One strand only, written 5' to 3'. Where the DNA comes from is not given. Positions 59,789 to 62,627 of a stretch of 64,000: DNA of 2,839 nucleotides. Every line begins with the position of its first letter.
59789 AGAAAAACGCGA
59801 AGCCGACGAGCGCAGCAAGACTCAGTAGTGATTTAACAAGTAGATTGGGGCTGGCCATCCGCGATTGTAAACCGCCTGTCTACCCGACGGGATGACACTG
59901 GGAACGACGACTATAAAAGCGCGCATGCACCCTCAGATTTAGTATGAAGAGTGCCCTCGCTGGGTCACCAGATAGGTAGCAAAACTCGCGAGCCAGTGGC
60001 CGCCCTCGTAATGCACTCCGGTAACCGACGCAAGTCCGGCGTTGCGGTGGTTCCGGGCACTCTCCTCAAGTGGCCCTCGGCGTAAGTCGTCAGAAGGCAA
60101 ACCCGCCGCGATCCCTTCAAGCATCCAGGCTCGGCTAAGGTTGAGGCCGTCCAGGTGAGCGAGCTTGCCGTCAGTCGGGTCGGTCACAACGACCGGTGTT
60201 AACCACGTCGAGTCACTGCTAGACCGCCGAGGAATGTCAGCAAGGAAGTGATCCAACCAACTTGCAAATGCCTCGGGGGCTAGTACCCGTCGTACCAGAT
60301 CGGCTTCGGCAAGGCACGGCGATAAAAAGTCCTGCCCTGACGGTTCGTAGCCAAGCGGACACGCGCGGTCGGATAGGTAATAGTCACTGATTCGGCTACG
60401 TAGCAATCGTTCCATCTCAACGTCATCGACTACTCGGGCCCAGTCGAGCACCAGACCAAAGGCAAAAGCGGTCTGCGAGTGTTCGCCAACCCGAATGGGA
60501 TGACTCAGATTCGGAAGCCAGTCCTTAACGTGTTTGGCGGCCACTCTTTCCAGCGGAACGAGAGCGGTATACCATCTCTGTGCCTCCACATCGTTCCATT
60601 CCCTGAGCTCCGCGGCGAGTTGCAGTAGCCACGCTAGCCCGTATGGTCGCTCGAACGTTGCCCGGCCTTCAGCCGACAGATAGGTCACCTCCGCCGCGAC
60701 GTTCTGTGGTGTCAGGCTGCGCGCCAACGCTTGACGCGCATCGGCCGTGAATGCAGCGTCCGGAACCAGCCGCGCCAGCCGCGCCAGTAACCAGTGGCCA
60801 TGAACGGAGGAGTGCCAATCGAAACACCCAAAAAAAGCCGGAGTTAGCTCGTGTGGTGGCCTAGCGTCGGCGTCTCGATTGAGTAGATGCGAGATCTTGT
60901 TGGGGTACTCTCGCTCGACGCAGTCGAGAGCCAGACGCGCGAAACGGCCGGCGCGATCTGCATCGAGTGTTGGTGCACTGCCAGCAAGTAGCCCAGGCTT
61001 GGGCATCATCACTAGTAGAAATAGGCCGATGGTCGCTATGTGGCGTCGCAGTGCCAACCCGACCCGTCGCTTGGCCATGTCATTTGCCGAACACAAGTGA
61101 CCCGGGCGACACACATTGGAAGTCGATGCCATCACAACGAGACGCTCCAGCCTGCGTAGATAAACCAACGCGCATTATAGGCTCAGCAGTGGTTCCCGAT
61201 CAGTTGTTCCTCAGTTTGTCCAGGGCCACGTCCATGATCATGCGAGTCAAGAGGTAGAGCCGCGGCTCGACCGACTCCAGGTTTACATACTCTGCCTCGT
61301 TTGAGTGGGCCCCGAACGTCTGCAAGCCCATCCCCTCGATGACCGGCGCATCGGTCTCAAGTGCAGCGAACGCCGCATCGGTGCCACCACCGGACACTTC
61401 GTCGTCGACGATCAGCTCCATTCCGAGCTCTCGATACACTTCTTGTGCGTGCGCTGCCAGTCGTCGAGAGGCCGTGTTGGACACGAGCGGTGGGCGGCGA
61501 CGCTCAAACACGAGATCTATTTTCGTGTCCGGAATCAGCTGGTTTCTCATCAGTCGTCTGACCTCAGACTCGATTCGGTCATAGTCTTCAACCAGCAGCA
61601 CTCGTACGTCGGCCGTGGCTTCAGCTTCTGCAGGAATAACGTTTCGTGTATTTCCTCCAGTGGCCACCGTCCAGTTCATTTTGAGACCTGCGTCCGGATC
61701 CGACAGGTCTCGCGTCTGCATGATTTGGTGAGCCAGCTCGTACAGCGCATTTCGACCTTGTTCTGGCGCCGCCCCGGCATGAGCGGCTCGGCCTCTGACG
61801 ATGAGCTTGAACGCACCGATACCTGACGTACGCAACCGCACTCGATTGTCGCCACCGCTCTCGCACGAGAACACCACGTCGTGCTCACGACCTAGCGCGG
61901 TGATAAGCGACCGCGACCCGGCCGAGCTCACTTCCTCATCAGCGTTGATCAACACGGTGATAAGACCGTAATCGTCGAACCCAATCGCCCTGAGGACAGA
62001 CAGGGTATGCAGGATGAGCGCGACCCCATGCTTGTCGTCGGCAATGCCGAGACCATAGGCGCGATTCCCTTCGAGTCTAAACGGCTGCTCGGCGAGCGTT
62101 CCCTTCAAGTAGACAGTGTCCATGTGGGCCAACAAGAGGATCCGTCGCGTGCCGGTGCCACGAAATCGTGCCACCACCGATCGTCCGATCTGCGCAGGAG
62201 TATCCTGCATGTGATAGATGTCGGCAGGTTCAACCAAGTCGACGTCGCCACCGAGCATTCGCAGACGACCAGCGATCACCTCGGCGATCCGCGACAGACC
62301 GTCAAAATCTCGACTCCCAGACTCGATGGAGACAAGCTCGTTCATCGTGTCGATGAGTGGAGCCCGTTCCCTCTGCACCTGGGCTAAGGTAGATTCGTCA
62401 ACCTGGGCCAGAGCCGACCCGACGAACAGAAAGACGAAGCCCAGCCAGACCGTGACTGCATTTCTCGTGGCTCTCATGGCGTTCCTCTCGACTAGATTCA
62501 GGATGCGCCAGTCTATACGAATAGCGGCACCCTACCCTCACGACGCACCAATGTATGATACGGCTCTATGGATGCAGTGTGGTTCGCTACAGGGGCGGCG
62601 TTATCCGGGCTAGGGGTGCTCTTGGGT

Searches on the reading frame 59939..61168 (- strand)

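Call 60: search_protein_families(library=pfam, proteins=[window:59939-61168:-], max_evalue=0.00001)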
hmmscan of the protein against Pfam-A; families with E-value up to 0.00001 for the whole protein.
window:59939-61168:- (409 aa): 1 family
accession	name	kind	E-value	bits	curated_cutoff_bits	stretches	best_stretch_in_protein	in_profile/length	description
PF11199.13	DUF2891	-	7.9e-132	439.6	25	1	75-399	2-324/325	Protein of unknown function (DUF2891)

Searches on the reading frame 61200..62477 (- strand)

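Call 60: search_protein_families(library=pfam, proteins=[window:61200-62477:-], max_evalue=0.00001)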
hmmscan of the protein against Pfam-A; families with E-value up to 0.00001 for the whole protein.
window:61200-62477:- (425 aa): 3 families
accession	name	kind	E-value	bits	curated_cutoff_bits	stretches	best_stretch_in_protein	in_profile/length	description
PF01546.33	Peptidase_M20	-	7.3e-30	104.9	24.6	1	114-415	1-205/206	Peptidase family M20/M25/M40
PF07687.19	M20_dimer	-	2.1e-21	76.3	21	1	217-316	3-105/107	Peptidase dimerisation domain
PF04389.22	Peptidase_M28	-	2.7e-07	30.9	21.3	1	101-207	2-94/193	Peptidase family M28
